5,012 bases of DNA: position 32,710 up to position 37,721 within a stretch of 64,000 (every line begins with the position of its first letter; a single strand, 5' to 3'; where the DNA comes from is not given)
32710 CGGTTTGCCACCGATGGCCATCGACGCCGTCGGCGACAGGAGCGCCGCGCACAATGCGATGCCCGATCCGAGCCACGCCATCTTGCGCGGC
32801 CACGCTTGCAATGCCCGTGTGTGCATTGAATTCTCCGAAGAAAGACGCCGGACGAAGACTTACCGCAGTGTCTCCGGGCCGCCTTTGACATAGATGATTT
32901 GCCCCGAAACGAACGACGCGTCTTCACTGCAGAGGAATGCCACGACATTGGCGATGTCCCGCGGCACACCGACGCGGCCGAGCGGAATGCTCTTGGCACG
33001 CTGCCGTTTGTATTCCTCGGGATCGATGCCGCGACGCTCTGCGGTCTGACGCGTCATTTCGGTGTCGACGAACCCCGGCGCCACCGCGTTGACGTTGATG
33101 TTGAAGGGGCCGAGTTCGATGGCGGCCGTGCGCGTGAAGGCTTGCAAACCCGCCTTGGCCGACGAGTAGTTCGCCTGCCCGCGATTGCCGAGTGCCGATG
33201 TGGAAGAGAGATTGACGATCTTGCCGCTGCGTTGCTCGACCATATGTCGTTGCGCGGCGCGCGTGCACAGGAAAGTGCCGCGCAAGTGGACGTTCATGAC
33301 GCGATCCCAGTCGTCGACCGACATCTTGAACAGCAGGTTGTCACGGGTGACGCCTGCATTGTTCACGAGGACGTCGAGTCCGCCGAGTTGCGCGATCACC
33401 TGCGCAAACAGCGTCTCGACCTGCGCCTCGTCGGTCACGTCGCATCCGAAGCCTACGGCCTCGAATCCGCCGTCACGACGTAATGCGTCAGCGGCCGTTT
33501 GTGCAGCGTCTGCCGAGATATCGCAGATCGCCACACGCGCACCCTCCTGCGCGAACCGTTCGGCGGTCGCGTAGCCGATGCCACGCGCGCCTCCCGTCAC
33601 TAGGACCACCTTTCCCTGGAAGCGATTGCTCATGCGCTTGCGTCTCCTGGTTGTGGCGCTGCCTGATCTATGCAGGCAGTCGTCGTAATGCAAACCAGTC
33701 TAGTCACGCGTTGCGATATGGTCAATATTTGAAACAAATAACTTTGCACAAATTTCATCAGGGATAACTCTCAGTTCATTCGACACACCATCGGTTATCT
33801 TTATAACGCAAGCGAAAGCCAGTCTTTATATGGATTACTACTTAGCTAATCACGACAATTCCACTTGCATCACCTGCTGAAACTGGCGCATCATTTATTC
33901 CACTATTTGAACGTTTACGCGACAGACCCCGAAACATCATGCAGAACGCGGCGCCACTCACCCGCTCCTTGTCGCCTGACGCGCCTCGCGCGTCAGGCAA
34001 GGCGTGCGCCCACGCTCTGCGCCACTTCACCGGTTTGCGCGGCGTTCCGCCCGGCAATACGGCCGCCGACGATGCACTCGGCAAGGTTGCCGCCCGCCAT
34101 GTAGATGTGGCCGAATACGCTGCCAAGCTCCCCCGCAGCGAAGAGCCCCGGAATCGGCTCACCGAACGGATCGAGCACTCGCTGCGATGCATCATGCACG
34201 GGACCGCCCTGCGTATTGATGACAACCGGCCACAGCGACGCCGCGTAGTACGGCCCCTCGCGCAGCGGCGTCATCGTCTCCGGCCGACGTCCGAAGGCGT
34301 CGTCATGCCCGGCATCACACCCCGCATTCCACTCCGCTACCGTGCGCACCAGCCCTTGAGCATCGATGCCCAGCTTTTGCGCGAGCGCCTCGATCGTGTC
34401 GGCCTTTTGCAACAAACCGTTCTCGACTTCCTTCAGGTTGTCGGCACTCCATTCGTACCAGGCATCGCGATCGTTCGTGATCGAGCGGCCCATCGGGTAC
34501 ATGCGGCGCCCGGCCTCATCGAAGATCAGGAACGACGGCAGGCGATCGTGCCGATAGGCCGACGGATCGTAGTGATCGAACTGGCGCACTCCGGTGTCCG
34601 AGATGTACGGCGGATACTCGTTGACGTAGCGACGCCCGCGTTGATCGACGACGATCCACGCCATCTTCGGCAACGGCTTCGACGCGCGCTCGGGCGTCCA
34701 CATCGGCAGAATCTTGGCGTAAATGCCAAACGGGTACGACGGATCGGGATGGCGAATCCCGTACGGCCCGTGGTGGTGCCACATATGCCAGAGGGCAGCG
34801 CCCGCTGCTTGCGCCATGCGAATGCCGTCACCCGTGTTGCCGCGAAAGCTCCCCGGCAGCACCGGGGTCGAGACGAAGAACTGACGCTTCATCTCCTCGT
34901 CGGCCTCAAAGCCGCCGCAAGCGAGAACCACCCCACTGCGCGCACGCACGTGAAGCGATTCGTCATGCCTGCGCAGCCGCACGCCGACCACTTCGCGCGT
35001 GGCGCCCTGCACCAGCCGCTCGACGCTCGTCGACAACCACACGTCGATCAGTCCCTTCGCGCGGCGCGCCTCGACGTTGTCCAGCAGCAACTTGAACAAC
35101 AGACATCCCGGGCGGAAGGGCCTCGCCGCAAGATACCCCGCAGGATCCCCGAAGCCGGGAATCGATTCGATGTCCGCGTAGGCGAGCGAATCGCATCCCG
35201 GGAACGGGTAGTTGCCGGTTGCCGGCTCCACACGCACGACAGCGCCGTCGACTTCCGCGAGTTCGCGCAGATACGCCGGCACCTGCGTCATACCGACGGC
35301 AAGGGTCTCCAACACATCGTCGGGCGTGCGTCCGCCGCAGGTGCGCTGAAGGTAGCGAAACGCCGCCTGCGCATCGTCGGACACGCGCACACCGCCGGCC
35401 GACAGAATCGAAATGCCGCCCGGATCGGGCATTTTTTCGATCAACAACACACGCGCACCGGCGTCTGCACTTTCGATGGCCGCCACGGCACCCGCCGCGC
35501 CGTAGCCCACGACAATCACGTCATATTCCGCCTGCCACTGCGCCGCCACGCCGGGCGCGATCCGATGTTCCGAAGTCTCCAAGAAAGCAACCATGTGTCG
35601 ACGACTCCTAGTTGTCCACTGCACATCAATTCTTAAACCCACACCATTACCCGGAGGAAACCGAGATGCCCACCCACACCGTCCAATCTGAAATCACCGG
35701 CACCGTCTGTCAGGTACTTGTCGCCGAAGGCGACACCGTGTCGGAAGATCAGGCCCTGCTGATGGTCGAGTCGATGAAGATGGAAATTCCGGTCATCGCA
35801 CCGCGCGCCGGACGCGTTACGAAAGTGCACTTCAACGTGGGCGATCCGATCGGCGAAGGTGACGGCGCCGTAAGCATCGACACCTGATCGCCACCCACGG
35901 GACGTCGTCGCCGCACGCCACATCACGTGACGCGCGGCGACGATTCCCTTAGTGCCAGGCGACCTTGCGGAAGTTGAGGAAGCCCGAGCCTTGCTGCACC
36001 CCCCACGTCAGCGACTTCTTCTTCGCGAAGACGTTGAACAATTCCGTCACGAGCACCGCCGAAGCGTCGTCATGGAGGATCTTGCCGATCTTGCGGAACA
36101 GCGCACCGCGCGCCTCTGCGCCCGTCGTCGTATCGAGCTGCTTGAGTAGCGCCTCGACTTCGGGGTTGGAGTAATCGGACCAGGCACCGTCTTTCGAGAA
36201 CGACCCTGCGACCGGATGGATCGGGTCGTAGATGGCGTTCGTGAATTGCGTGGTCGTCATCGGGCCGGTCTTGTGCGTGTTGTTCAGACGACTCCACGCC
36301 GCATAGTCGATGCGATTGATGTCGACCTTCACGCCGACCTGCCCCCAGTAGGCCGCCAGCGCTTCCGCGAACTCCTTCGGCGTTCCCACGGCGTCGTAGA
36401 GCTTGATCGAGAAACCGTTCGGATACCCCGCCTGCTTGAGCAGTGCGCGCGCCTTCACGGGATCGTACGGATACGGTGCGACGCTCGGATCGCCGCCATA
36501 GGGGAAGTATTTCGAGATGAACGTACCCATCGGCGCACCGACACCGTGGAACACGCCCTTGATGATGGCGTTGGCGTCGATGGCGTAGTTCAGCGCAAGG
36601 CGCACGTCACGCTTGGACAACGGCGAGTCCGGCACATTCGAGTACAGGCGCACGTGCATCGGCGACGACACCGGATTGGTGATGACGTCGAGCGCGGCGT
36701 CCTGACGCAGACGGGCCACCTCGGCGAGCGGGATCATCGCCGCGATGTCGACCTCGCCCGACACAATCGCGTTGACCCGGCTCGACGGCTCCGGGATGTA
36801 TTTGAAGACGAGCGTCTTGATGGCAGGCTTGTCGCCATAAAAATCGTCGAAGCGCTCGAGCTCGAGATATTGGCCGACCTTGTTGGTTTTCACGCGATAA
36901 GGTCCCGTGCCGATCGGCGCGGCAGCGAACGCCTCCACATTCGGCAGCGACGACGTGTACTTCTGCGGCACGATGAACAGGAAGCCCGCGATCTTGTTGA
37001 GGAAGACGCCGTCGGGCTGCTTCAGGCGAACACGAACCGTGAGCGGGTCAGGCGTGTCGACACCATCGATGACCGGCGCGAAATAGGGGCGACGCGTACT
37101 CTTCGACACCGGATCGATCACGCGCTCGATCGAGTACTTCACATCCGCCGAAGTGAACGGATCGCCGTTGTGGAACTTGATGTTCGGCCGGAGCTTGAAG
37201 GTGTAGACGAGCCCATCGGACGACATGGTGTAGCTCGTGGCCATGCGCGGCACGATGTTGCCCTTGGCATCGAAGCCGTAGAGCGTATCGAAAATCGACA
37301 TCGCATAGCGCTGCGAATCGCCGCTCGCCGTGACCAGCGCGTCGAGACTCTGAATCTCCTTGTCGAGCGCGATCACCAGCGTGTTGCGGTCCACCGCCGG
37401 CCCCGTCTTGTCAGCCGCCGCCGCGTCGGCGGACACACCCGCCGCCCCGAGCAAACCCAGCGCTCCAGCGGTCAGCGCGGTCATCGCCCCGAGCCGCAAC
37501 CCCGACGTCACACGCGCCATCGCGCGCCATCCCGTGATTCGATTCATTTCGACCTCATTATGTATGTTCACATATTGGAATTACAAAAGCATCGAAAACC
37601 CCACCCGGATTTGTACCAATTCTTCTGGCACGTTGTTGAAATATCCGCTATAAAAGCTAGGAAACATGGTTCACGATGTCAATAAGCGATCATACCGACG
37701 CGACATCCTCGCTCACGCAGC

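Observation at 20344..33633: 13-gene, translationally coupled operon that interleaves a Dpp/Opp-type ABC importer with a complete acyl-CoA oxidation module; no named pathway recognised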

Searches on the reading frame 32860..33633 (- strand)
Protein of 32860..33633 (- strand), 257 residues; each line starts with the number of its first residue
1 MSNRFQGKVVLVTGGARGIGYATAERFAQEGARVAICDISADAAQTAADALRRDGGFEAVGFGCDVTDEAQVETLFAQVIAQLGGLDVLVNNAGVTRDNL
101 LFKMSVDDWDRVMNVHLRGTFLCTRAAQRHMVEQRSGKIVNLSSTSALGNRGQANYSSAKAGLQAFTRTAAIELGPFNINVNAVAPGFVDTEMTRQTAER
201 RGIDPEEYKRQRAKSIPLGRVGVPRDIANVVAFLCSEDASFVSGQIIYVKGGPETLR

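Call 4: search_protein_families(library=pfam, proteins=[window:32860-33633:-], max_evalue=0.00001)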
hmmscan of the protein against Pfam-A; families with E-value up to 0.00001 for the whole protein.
window:32860-33633:- (257 aa): 5 families
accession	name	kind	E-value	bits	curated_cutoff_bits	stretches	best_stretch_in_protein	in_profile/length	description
PF13561.12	adh_short_C2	-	1.5e-71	241.2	27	1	16-252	3-234/236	Enoyl-(Acyl carrier protein) reductase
PF00106.31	adh_short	-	2.3e-63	213.7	26.6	1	8-200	1-193/195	short chain dehydrogenase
PF08659.16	KR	-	5.3e-22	79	22.6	1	10-169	3-162/180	KR domain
PF23441.1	SDR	-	8.4e-09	35.6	27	1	3-252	3-254/258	SDR-like rossmann domain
PF01370.27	Epimerase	-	2.1e-06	27.8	20.9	1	10-153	1-124/240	NAD dependent epimerase/dehydratase family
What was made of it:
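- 32860..33633 (-): g1: FabG-like short-chain dehydrogenase (257 aa), first gene of the operon. adh_short_C2 241 bits (call 4).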

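Call 5: search_protein_families(library=ncbifam, proteins=[window:32860-33633:-], max_evalue=0.00001)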
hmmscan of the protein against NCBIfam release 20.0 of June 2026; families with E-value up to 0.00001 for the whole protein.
window:32860-33633:- (257 aa): 235 families (the best 25 are shown)
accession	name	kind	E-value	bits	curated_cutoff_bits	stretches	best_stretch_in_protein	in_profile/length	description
NF004198.0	PRK05653.1-3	equivalog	9.2e-86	287.3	296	1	4-252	4-245/248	3-oxoacyl-ACP reductase FabG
TIGR01830.1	3oxo_ACP_reduc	equivalog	4.5e-81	272.1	297.75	1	10-252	1-237/239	3-oxoacyl-[acyl-carrier-protein] reductase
NF004197.0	PRK05653.1-1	equivalog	3.3e-77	259.5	332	1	1-252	1-245/249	3-oxoacyl-ACP reductase FabG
NF009466.0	PRK12826.1-2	subfamily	4.7e-77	258.8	222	1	8-254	4-245/248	3-oxoacyl-ACP reductase FabG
NF005559.1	PRK07231.1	subfamily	2.8e-72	243.2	215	1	4-252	1-246/249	glucose 1-dehydrogenase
NF006072.0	PRK08217.1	subfamily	1.2e-68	231.7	298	1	5-252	3-250/253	3-ketoacyl-(acyl-carrier-protein) reductase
NF004791.0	PRK06138.1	equivalog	6.4e-67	225.5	312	1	4-252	2-248/252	SDR family oxidoreductase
NF052558.1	MBtsdlDhBudC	equivalog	2.8e-66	223.7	270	1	5-252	1-240/250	meso-2,3-butanediol dehydrogenase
NF005853.0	PRK07774.1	equivalog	3.4e-65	219.9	303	1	3-252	2-245/250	SDR family oxidoreductase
NF004818.0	PRK06172.1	equivalog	1.4e-64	217.8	336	1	1-252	1-249/253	SDR family oxidoreductase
NF004199.0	PRK05653.1-4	equivalog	1.2e-63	215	301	1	4-252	2-244/247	3-oxoacyl-ACP reductase FabG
NF053701.1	CsHdxCHCADhChcB2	equivalog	9.3e-63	212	350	1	5-252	1-241/245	cis-4-hydroxycyclohexanecarboxylate dehydrogenase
NF004200.0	PRK05653.1-5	equivalog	4.9e-62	209.6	273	1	8-252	3-240/242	3-oxoacyl-ACP reductase FabG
TIGR03206.1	benzo_BadH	equivalog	1.1e-61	208.3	431.2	1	6-252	2-247/250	2-hydroxycyclohexanecarboxyl-CoA dehydrogenase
NF009093.0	PRK12429.1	subfamily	1.5e-61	207.9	258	1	5-252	3-255/259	3-hydroxybutyrate dehydrogenase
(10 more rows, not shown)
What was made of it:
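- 32860..33633 (-): It passes the FabG subfamily model NF009466, 258.8 against a cut-off of 222 (call 5).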

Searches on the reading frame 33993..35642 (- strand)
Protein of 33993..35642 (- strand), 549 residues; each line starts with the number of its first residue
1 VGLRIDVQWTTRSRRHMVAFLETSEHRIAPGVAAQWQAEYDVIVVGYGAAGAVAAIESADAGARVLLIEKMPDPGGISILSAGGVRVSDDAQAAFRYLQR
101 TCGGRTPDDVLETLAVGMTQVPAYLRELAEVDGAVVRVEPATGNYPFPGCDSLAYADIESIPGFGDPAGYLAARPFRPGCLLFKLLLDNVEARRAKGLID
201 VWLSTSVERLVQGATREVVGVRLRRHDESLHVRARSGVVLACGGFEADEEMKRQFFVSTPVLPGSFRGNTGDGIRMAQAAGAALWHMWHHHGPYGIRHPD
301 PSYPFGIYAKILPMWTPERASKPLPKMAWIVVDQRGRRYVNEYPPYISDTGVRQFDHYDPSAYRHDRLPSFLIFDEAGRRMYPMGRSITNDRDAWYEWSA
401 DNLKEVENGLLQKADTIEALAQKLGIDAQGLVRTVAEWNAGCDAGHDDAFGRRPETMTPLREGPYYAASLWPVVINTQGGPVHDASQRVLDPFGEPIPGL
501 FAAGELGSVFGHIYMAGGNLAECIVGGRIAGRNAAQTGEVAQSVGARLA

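Call 14: search_protein_families(library=pfam, proteins=[window:33993-35642:-], max_evalue=0.00001)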
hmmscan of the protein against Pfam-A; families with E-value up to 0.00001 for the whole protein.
window:33993-35642:- (549 aa): 4 families
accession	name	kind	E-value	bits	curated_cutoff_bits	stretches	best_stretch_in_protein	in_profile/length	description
PF00890.30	FAD_binding_2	-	1.8e-44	153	20.4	1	41-519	1-412/414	FAD binding domain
PF03486.20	HI0933_like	-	2.5e-10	40.6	50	1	41-88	2-50/244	HI0933-like protein Rossmann domain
PF01266.30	DAO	-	8.9e-08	32.5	27.9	1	41-91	1-54/353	FAD dependent oxidoreductase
PF12831.13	FAD_oxidored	-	1.2e-07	31.8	27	1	41-85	1-43/416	FAD dependent oxidoreductase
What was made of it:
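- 33993..35642 (-): FAD_binding_2 flavoprotein (KstD / fumarate- or urocanate-reductase-like), directly upstream. FAD_binding_2 153 bits (call 14).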

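Call 24: search_protein_families(library=ncbifam, proteins=[window:33993-35642:-], max_evalue=0.001)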
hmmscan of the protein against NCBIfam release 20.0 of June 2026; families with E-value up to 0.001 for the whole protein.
window:33993-35642:- (549 aa): 56 families (the best 25 are shown)
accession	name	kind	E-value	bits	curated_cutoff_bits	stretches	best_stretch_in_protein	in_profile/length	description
NF009478.0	PRK12844.1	equivalog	4.7e-59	200.1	789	2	196-539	222-553/559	3-ketosteroid-delta-1-dehydrogenase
NF005511.0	PRK07121.1-4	equivalog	4.4e-54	183.9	466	3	328-541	338-546/553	FAD-binding protein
TIGR01813.1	flavo_cyto_c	subfamily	1e-52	179.4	285.45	2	196-531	144-443/444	flavocytochrome c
NF004789.0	PRK06134.1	subfamily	2.2e-49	168.5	747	2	199-541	232-574/581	FAD-dependent oxidoreductase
NF005882.1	PRK07843.1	equivalog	3e-47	161.3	788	2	198-528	216-541/547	3-oxosteroid 1-dehydrogenase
NF009473.0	PRK12835.1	subfamily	5.8e-47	160.4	837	2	199-540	228-572/585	FAD-binding protein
NF005510.0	PRK07121.1-3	subfamily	7.8e-47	160.1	481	3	31-92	14-75/492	FAD-binding protein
NF009477.0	PRK12843.1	equivalog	3.1e-45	154.7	758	2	199-539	236-573/578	FAD-dependent oxidoreductase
NF006130.0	PRK08274.1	equivalog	5.5e-43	147.4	369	2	195-538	143-462/467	FAD-dependent tricarballylate dehydrogenase TcuA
NF009476.0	PRK12839.1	equivalog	3.9e-42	144.1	940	2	199-538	229-568/572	FAD-dependent oxidoreductase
NF005509.0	PRK07121.1-2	subfamily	4e-42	144.5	630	2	177-536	199-523/527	FAD-binding protein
NF005064.0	PRK06481.1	equivalog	2.2e-40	138.9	542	3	406-536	370-501/506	flavocytochrome c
NF005512.0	PRK07121.1-5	subfamily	2.4e-39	135.2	812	3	179-287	181-286/489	FAD-binding protein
NF009474.0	PRK12837.1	equivalog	4.1e-39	134.8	675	2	199-519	189-492/513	FAD-binding protein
NF053677.1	Desat2ChcC2Cyan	equivalog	1.5e-38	132.5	900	2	195-538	215-555/558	4-oxocyclohex-2-ene-1-carboxylate 5-dehydrogenase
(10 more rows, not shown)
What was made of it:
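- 33993..35642 (-): All NCBIfam models are below cut-off, for example KstD 200/789 and TcuA 147/369 (call 24).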

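Call 32: search_solved_structures(query=window:33993-35642:-, max_evalue=1e-10)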
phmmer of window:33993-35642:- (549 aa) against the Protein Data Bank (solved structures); distinct sequences matched with E-value up to 1e-10: 26.
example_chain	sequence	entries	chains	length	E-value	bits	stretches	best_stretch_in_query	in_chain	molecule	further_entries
6t85_A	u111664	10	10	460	1.4e-38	136.5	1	370-536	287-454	Urocanate reductase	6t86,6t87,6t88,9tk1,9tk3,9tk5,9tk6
7p18_A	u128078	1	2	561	3.4e-34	122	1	199-531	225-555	3-oxosteroid 1-dehydrogenase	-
1qo8_A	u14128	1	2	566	6.7e-34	121.1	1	410-536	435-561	FLAVOCYTOCHROME C3 FUMARATE REDUCTASE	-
1d4c_A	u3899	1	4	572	1.1e-32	117.1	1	409-536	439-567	FLAVOCYTOCHROME C FUMARATE REDUCTASE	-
1d4d_A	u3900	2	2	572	4.7e-32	115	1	409-536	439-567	FLAVOCYTOCHROME C FUMARATE REDUCTASE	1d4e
2b7s_A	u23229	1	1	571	1e-29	107.3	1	406-536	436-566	Fumarate reductase flavoprotein subunit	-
1jrz_A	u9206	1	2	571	1e-29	107.3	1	182-536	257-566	FLAVOCYTOCHROME C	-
1m64_A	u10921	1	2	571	1e-29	107.3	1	406-536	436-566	flavocytochrome c3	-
1jrx_A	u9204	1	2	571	1.1e-29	107.2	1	406-536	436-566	FLAVOCYTOCHROME C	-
1jry_A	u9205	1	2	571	1.2e-29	107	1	406-536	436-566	FLAVOCYTOCHROME C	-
1e39_A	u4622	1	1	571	1.3e-29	106.9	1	406-536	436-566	FUMARATE REDUCTASE FLAVOPROTEIN SUBUNIT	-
2b7r_A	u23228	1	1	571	1.3e-29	106.9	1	406-536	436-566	Fumarate reductase flavoprotein subunit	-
1p2e_A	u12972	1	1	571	1.3e-29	106.9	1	406-536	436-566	flavocytochrome c3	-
1p2h_A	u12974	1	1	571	1.3e-29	106.9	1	406-536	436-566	flavocytochrome c3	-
1qjd_A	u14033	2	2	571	1.3e-29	106.9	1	406-536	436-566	FLAVOCYTOCHROME C3 | Fumarate reductase flavoprotein subunit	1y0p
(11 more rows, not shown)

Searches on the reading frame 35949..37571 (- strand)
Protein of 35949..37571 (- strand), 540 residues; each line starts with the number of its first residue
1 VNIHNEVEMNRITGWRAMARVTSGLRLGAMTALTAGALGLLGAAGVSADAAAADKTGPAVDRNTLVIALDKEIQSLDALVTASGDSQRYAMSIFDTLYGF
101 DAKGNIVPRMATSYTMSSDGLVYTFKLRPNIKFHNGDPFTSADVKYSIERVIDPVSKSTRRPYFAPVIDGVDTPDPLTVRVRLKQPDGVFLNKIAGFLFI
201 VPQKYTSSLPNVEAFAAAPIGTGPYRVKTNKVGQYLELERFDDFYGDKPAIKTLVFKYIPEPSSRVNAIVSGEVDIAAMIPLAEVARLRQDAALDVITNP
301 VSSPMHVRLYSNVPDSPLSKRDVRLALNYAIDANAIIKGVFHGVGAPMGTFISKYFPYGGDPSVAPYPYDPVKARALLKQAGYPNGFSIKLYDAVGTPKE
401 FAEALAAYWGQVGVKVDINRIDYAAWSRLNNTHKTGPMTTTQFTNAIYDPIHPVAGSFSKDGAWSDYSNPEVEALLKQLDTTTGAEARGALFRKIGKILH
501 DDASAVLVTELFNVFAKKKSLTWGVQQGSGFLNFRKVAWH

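Call 14: search_protein_families(library=pfam, proteins=[window:35949-37571:-], max_evalue=0.00001)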
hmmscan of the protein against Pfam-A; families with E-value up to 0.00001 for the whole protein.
window:35949-37571:- (540 aa): 1 family
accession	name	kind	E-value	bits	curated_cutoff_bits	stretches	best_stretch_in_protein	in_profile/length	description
PF00496.27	SBP_bac_5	-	1.3e-89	301.3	32.4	1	105-461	1-364/368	Bacterial extracellular solute-binding proteins, family 5 Middle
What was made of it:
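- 35949..37571 (-): Second family-5 binding protein, without its own permeases. SBP_bac_5 301 bits (call 14).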

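Call 24: search_protein_families(library=ncbifam, proteins=[window:35949-37571:-], max_evalue=0.001)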
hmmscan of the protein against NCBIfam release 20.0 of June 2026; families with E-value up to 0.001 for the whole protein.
window:35949-37571:- (540 aa): 11 families
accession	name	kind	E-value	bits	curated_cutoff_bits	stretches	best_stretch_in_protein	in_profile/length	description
NF011942.0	PRK15413.1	equivalog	4.6e-57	193.9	594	1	48-522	13-494/512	glutathione ABC transporter substrate-binding protein GsiB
TIGR02294.1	nickel_nikA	equivalog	5.6e-55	186.8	393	1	64-512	7-474/501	nickel ABC transporter substrate-binding protein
NF043070.1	DppA_dipep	equivalog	1.7e-43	149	1005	1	59-510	25-505/535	dipeptide ABC transporter periplasmic-binding protein DppA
NF045467.1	Opp4A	equivalog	1.6e-40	138.9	650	1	57-521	29-538/556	oligopeptide ABC transporter substrate-binding protein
NF045468.1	Opp5A_nikA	equivalog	7.2e-40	136.9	600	1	91-511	42-459/488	nickel ABC transporter substrate-binding protein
NF011689.0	PRK15109.1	equivalog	4.8e-33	114.6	560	1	41-500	12-499/547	ABC transporter substrate-binding protein SapA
NF047575.1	opine_bind_CntA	exception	4.8e-33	114.5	800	1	52-509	26-503/535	staphylopine-dependent metal ABC transporter substrate-binding lipoprotein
NF011684.0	PRK15104.1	equivalog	3e-22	79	947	1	33-509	10-509/543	oligopeptide ABC transporter substrate-binding protein OppA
TIGR04028.1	SBP_KPN_01854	hypoth_equivalog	1.5e-20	73.3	468.5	1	105-520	43-489/509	TIGR04028 family ABC transporter substrate-binding protein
NF010149.0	PRK13626.1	equivalog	4.6e-18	65.2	476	1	91-268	148-313/552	HTH-type transcriptional regulator SgrR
NF007287.0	PRK09755.1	equivalog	9.1e-11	41.3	1098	1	88-165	58-135/535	ABC transporter substrate-binding protein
